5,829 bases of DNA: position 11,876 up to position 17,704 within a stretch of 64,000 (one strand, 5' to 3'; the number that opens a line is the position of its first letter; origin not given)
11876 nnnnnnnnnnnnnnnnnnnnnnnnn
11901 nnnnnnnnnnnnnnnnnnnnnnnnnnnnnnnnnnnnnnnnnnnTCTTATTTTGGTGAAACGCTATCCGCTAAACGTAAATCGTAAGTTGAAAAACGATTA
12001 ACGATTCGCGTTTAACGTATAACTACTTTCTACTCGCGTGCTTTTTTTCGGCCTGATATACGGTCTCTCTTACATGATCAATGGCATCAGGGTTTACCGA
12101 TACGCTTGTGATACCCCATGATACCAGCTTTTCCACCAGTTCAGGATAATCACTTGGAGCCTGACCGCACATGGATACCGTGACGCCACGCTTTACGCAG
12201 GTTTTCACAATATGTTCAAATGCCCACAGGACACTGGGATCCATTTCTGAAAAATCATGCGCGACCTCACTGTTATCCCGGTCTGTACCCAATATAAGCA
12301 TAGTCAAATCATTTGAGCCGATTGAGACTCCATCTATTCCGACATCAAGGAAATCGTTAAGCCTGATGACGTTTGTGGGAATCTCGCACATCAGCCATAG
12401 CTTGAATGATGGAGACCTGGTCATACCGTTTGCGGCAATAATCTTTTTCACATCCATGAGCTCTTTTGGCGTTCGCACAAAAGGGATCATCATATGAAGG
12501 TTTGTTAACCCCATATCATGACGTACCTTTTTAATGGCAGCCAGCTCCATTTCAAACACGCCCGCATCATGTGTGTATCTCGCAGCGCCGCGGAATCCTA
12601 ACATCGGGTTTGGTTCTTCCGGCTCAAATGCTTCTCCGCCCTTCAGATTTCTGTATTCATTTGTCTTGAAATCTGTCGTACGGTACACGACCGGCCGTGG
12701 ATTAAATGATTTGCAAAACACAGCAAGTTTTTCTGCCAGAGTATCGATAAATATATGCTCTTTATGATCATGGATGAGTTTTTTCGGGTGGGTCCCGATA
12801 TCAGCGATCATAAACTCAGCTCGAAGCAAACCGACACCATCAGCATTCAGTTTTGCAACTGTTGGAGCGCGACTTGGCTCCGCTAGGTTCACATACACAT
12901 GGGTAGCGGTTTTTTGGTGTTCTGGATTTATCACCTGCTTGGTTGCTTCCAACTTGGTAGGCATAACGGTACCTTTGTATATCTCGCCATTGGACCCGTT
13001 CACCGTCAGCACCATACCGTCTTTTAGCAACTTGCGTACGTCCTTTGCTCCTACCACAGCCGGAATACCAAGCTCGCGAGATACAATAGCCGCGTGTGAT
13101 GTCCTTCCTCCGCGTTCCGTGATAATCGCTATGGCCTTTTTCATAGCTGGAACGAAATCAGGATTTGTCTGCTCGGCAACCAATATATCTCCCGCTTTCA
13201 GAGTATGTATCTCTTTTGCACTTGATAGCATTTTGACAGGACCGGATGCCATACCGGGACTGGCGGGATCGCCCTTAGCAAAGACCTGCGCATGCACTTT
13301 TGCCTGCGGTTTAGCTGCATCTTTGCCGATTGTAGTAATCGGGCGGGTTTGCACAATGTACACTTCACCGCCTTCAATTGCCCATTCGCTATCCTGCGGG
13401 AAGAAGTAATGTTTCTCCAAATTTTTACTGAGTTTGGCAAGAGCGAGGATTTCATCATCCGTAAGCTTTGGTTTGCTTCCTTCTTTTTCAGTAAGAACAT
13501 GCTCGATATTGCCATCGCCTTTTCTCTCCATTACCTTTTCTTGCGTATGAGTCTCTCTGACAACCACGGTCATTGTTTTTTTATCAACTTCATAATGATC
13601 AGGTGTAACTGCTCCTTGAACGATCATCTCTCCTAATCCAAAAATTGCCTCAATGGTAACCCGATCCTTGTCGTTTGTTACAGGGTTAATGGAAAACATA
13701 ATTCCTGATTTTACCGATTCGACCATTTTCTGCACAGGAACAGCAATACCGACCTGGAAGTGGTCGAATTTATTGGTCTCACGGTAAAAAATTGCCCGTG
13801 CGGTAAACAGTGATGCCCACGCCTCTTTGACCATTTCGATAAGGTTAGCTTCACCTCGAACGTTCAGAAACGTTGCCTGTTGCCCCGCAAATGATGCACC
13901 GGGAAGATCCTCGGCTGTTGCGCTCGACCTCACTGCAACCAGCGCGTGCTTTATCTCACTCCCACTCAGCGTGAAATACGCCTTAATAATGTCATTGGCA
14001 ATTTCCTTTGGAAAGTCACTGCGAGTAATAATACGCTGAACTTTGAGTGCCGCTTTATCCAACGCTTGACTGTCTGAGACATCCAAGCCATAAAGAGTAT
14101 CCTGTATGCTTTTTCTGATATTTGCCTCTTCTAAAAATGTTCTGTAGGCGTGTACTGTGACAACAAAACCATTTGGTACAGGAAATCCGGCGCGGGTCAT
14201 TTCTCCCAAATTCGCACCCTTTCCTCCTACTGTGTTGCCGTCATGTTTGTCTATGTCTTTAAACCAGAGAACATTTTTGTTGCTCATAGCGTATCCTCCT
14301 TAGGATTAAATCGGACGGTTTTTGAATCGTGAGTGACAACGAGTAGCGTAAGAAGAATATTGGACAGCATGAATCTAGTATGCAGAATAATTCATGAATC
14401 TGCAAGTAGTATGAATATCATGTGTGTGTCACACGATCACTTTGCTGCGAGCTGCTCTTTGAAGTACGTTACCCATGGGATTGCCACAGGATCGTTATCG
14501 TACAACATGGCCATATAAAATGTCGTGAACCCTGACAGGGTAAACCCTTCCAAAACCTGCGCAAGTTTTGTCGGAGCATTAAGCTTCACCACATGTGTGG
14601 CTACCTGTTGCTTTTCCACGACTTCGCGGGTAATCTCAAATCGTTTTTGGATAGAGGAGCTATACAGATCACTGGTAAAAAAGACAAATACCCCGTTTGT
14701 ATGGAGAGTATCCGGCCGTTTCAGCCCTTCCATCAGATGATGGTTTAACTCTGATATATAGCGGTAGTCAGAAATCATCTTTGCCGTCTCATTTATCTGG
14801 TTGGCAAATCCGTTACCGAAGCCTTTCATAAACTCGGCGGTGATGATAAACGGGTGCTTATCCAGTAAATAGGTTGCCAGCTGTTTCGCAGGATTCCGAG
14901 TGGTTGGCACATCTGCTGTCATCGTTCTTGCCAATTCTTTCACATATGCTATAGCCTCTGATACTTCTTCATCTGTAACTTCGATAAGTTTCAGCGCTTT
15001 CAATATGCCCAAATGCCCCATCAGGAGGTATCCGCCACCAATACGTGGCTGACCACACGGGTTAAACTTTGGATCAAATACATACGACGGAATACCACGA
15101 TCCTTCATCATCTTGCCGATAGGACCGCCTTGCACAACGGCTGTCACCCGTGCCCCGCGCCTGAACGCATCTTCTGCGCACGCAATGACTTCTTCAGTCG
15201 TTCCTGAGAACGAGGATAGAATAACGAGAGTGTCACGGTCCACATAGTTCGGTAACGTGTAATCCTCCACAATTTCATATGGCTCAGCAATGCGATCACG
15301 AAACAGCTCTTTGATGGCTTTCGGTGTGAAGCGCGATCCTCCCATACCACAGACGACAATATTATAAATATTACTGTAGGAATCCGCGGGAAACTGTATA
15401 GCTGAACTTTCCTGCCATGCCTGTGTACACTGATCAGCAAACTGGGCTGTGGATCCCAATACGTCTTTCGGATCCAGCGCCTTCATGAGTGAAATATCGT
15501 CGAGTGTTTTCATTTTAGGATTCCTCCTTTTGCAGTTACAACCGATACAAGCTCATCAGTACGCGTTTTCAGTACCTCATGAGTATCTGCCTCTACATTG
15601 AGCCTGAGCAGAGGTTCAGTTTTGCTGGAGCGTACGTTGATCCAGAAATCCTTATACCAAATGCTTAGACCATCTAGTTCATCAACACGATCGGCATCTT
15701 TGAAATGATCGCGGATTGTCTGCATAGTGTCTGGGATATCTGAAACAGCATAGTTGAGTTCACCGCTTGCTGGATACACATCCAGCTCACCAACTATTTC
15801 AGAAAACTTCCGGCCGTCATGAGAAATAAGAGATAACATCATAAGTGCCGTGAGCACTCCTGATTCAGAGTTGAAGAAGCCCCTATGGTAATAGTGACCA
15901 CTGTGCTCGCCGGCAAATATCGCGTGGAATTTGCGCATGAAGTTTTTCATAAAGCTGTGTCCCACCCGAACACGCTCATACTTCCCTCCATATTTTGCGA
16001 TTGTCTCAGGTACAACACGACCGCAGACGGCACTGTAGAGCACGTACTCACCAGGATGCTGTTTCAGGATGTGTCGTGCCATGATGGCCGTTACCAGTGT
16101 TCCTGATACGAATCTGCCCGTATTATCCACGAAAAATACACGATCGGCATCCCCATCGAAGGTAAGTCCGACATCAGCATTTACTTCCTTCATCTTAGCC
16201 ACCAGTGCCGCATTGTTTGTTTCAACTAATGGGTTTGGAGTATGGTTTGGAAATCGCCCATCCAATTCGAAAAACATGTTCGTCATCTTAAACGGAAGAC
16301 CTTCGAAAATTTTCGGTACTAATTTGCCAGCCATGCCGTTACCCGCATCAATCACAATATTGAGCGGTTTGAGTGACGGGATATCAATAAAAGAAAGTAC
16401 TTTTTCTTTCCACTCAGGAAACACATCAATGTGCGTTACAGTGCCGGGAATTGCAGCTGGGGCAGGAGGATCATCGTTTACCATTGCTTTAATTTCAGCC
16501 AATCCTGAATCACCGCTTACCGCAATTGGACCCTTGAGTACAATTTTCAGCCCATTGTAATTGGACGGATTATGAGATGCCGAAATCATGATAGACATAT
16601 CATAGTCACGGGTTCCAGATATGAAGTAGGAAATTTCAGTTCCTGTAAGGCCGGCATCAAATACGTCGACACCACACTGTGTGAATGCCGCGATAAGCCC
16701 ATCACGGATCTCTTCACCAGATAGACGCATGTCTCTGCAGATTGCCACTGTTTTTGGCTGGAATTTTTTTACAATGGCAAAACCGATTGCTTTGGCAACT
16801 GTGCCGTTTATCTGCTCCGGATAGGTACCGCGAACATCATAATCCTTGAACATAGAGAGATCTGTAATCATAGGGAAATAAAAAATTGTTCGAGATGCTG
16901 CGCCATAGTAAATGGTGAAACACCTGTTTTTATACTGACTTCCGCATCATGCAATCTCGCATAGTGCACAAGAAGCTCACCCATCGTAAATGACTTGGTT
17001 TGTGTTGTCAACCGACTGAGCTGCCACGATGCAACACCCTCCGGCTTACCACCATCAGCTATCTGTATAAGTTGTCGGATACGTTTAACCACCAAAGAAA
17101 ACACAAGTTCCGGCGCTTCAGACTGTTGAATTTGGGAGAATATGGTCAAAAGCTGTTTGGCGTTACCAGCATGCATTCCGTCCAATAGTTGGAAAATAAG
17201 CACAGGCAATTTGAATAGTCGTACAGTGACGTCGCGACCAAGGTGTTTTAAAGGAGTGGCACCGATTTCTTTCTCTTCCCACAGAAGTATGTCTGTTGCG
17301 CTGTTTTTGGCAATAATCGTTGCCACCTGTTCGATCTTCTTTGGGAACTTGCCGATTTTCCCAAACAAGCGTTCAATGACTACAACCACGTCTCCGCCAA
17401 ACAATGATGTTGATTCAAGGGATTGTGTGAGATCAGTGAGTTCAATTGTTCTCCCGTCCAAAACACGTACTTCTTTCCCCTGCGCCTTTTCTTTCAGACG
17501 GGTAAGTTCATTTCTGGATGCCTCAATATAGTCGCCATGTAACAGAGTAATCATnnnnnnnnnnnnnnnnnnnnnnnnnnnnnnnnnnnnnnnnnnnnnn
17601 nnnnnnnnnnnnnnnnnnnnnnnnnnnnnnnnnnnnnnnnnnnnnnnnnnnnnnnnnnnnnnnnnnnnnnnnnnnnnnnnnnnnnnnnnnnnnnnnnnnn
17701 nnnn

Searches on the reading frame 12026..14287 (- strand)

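Call 35: search_protein_families(library=pfam, proteins=[window:12026-14287:-], max_evalue=0.00001)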
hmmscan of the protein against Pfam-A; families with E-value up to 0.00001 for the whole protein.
window:12026-14287:- (754 aa): 3 families
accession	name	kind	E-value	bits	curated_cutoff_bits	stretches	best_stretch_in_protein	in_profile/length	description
PF01326.24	PPDK_N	-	1.5e-107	360.2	27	1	18-330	2-322/328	Pyruvate phosphate dikinase, AMP/ATP-binding domain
PF02896.24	PEP-utilizers_C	-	1.9e-66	224.7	22.8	1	449-746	7-291/293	PEP-utilising enzyme, PEP-binding domain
PF00391.29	PEP-utilizers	-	7.5e-29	99.6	23.1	1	364-434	2-72/72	PEP-utilising enzyme, mobile domain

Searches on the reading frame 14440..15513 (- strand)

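Call 35: search_protein_families(library=pfam, proteins=[window:14440-15513:-], max_evalue=0.00001)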
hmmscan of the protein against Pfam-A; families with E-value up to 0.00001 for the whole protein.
window:14440-15513:- (358 aa): 2 families
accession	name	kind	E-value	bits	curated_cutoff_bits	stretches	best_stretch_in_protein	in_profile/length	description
PF10432.14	bact-PGI_C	-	2.1e-30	106.1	24.5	1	206-355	2-151/151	Bacterial phospho-glucose isomerase C-terminal SIS domain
PF01380.27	SIS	-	6e-06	26.5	25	0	51-126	7-86/131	SIS domain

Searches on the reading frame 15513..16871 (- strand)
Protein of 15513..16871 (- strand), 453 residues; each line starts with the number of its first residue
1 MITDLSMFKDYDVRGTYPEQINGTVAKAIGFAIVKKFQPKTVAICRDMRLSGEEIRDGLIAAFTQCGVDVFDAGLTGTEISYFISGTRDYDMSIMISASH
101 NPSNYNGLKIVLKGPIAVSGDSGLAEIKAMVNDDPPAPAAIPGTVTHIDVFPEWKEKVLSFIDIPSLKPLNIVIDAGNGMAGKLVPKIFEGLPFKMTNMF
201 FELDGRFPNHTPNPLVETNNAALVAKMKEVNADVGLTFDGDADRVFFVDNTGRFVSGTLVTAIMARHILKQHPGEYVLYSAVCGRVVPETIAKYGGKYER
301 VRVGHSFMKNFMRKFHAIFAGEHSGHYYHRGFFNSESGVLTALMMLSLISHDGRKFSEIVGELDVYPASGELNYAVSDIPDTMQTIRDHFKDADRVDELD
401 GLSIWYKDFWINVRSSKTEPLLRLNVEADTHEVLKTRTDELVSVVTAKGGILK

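Call 35: search_protein_families(library=pfam, proteins=[window:15513-16871:-], max_evalue=0.00001)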
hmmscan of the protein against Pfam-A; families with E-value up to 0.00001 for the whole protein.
window:15513-16871:- (453 aa): 4 families
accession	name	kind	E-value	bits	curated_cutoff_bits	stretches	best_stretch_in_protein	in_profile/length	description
PF02878.22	PGM_PMM_I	-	4.3e-27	94.9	22.5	1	7-132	3-132/138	Phosphoglucomutase/phosphomannomutase, alpha/beta/alpha domain I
PF02879.22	PGM_PMM_II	-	8.2e-21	74.9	29.3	1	156-252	5-103/103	Phosphoglucomutase/phosphomannomutase, alpha/beta/alpha domain II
PF02880.22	PGM_PMM_III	-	1e-20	74.4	20.7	1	260-362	5-110/115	Phosphoglucomutase/phosphomannomutase, alpha/beta/alpha domain III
PF00408.26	PGM_PMM_IV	-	7.1e-09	36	23.1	1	371-441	1-65/68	Phosphoglucomutase/phosphomannomutase, C-terminal domain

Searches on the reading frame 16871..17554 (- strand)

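Call 36: search_protein_families(library=pfam, proteins=[window:16871-17554:-], max_evalue=0.00001)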
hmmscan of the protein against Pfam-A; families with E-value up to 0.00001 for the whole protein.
window:16871-17554:- (228 aa): 1 family
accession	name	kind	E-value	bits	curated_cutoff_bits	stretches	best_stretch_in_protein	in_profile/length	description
PF21694.2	DNA_pol3_delta_C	-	3.8e-06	27.4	27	0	120-218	4-113/121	DNA polymerase III delta subunit, C-terminal domain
